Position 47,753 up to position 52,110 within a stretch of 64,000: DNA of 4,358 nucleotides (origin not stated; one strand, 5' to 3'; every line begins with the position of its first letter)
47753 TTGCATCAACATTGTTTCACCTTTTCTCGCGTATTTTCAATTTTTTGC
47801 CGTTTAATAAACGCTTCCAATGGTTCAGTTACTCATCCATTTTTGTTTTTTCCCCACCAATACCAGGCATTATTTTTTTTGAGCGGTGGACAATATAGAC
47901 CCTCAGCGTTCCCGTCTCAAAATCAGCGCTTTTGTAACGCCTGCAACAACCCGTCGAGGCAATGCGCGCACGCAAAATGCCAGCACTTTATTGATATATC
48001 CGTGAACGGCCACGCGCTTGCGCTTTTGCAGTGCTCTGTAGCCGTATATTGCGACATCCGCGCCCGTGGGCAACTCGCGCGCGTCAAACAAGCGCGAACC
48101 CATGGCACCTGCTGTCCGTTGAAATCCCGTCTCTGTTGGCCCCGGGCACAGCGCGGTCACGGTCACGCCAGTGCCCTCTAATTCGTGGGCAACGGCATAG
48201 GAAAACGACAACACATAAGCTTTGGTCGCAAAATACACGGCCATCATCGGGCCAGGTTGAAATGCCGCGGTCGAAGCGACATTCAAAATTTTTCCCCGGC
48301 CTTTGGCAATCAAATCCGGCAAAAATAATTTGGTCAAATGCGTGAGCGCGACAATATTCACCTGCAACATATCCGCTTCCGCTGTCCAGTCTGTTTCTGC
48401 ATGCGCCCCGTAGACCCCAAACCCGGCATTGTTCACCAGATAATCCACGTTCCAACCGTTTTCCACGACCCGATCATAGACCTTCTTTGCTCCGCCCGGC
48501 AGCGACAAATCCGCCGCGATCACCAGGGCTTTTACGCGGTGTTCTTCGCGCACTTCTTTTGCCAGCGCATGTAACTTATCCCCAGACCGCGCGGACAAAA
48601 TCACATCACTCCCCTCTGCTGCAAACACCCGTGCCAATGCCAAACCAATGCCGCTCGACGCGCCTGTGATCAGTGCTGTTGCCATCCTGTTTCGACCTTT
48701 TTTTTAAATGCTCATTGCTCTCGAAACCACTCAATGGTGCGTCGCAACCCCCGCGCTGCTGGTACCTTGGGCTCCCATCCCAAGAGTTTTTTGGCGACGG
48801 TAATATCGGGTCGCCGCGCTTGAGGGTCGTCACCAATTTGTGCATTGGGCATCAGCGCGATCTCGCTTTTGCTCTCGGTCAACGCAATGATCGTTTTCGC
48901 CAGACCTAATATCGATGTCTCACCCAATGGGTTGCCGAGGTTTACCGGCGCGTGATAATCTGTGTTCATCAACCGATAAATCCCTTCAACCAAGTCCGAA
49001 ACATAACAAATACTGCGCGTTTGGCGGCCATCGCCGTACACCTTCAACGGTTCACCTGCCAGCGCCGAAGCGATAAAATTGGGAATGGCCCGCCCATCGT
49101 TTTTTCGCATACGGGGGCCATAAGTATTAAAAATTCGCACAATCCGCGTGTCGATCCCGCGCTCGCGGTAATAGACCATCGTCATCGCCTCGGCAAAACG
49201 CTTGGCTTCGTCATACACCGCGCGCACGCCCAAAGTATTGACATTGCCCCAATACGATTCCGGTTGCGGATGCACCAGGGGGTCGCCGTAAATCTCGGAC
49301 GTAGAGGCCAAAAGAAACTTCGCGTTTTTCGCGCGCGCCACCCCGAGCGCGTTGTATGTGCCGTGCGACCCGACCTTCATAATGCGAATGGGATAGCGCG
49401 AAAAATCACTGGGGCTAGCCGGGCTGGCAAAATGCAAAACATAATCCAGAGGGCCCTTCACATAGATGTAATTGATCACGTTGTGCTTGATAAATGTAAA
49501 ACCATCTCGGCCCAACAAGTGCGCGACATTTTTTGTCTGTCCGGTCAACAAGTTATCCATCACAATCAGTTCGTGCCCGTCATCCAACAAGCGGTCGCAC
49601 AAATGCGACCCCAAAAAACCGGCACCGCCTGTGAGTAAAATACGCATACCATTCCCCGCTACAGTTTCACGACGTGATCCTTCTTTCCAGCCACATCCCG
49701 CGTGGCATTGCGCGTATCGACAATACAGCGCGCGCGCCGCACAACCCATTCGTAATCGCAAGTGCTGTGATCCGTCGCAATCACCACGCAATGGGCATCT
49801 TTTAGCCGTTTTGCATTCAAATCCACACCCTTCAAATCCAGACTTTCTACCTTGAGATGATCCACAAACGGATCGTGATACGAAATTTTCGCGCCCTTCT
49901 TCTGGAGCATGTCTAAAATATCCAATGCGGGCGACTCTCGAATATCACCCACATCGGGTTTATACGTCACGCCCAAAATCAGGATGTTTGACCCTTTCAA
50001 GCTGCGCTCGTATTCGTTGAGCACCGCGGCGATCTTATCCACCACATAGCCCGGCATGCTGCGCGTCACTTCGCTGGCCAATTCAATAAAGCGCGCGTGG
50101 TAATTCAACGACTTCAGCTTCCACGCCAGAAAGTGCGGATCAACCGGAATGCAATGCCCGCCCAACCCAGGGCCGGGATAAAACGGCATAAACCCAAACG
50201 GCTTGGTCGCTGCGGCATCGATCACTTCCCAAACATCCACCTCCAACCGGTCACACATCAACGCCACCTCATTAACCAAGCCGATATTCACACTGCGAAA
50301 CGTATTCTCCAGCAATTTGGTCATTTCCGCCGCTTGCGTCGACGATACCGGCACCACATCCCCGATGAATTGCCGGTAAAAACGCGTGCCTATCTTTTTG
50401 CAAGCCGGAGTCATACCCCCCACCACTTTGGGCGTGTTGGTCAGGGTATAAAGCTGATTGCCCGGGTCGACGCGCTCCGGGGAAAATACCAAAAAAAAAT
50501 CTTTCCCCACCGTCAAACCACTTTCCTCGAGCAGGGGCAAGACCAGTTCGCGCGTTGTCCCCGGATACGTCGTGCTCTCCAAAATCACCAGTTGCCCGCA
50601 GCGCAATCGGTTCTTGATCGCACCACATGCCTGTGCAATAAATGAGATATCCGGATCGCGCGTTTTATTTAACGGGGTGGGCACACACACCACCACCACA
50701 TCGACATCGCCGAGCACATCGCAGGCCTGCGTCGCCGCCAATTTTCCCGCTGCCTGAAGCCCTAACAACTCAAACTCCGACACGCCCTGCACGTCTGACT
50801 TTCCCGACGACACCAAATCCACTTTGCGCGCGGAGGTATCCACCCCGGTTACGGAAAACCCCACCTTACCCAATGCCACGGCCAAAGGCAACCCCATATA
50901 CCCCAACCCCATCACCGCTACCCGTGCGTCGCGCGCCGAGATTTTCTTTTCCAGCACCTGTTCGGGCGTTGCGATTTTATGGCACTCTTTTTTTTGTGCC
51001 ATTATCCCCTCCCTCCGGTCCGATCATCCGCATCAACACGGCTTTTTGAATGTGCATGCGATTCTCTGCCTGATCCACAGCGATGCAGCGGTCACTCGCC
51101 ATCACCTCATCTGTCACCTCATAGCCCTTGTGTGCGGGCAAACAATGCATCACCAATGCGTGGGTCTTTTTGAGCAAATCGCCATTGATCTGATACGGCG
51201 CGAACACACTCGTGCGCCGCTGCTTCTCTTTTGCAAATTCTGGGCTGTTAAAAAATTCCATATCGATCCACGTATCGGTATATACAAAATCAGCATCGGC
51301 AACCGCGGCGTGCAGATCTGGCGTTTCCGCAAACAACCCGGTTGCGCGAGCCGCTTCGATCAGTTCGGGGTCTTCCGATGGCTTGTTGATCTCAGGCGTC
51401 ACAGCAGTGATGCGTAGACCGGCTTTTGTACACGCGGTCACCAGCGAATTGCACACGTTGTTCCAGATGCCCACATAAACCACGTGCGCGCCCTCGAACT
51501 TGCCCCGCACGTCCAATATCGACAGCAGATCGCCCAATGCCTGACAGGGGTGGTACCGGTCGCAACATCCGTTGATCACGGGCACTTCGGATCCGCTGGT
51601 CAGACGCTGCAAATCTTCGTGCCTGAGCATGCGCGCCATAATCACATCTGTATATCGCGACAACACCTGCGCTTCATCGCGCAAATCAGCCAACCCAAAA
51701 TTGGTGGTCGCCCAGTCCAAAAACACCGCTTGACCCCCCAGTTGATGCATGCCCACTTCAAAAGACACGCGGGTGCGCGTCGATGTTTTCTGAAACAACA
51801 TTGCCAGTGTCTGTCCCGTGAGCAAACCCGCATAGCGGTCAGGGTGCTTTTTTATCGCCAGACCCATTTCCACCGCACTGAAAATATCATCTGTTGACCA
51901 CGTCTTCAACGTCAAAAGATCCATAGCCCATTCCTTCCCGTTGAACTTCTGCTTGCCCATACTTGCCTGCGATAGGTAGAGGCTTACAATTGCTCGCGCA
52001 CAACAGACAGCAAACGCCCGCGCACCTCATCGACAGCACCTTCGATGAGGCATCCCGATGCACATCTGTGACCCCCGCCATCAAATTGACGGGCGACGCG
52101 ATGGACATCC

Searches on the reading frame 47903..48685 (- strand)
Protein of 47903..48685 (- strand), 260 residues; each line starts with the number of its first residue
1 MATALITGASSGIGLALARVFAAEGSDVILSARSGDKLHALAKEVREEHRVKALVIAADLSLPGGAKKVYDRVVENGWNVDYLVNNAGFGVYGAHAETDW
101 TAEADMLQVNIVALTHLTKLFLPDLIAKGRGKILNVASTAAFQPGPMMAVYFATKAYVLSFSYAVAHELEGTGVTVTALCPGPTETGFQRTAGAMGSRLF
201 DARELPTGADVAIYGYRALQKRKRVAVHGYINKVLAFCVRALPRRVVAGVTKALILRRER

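Call 36: search_protein_families(library=pfam, proteins=[window:47903-48685:-], max_evalue=0.00001)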
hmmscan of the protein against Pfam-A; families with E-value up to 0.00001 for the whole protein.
window:47903-48685:- (260 aa): 3 families
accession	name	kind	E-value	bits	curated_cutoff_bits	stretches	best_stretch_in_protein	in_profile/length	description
PF00106.31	adh_short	-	1.5e-48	165.4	26.6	1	3-192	2-190/195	short chain dehydrogenase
PF13561.12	adh_short_C2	-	1.5e-32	113.5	27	1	8-193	1-185/236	Enoyl-(Acyl carrier protein) reductase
PF08659.16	KR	-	1e-07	32.5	22.6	1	2-175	1-169/180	KR domain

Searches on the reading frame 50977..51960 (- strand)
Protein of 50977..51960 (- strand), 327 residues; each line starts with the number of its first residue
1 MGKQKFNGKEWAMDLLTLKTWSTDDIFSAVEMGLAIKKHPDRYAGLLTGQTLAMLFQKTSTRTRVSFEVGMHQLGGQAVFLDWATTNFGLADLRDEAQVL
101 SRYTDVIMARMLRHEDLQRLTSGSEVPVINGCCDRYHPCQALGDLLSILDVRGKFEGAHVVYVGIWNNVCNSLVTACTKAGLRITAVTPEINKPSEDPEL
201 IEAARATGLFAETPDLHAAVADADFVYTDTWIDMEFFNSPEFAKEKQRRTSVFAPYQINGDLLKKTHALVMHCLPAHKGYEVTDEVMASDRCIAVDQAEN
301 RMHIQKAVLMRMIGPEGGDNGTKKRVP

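Call 36: search_protein_families(library=pfam, proteins=[window:50977-51960:-], max_evalue=0.00001)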
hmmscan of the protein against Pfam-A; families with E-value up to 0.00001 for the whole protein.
window:50977-51960:- (327 aa): 2 families
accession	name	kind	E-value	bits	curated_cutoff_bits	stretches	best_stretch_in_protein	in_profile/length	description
PF00185.30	OTCace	-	7.8e-43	146.7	29.4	1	157-310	2-155/157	Aspartate/ornithine carbamoyltransferase, Asp/Orn binding domain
PF02729.26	OTCace_N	-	4.3e-38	131.2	29.9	1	14-148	2-146/148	Aspartate/ornithine carbamoyltransferase, carbamoyl-P binding domain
